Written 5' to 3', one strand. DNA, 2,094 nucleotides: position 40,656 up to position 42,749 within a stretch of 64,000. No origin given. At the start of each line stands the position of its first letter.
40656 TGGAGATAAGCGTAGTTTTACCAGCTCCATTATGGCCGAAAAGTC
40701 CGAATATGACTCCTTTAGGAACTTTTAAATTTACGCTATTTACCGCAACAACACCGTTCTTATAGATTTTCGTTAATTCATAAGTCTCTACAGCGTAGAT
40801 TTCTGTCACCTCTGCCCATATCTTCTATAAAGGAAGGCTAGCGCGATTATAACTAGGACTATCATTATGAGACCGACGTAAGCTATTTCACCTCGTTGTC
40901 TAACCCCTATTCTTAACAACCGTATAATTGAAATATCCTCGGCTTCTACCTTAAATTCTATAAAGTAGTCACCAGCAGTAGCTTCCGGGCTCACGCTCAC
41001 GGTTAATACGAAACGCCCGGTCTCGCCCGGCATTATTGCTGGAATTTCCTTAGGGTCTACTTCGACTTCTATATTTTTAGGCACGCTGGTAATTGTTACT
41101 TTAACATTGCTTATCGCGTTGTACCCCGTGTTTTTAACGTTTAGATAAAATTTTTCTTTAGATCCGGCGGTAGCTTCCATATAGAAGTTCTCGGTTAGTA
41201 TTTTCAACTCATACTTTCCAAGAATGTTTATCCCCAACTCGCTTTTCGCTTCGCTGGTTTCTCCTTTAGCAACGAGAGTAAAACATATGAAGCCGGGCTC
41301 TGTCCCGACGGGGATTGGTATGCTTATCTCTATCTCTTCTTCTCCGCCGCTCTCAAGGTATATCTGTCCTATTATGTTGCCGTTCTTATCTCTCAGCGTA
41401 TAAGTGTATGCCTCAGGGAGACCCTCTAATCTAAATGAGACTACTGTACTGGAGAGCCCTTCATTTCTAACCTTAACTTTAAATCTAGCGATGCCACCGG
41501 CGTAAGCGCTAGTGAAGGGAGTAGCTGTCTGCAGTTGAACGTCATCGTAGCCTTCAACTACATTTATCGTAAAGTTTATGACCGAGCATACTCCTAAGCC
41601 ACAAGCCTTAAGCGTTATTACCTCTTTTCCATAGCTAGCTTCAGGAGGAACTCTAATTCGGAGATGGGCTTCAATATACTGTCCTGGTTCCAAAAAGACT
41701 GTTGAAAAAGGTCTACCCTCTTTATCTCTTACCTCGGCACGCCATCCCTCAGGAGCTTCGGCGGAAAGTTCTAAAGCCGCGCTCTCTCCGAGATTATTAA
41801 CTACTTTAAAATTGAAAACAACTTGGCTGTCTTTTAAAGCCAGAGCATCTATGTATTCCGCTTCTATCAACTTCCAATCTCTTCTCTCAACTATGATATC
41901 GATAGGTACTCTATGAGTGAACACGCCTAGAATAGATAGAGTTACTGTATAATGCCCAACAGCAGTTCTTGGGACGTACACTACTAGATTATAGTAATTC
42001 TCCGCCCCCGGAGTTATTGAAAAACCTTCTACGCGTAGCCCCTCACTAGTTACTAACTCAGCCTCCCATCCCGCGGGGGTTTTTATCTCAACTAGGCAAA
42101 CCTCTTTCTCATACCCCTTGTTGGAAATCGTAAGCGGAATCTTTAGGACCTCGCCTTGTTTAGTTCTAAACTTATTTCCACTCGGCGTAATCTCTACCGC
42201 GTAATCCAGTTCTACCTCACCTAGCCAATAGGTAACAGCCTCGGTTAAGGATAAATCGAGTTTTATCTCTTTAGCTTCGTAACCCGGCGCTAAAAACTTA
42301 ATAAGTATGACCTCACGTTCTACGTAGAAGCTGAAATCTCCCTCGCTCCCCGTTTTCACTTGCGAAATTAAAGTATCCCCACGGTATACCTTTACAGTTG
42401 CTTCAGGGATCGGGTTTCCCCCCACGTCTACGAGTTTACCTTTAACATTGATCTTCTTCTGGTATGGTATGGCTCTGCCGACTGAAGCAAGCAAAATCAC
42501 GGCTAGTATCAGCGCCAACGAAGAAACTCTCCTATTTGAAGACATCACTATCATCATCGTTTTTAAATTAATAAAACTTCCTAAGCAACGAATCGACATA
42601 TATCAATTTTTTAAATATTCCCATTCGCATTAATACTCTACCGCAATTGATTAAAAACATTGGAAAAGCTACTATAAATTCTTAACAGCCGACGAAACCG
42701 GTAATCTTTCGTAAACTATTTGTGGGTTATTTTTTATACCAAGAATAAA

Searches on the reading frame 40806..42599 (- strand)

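Call 45: search_protein_families(library=pfam, proteins=[window:40806-42599:-], max_evalue=0.00001)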
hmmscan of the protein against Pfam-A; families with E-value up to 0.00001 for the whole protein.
window:40806-42599:- (597 aa): 4 families
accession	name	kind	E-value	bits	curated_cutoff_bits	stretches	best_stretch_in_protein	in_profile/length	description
PF10633.15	NPCBM_assoc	-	3e-29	101.4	24.4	2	476-552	1-76/78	NPCBM-associated, NEW3 domain of alpha-galactosidase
PF13620.12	CarboxypepD_reg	-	3.1e-08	34.3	32.3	1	52-119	2-72/82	Carboxypeptidase regulatory-like domain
PF11614.14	FixG_C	-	1.2e-06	29.1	25.6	0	261-331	34-100/119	IG-like fold at C-terminal of FixG, putative oxidoreductase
PF07705.17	CARDB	-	1.3e-06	29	22.7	0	474-554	13-86/101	CARDB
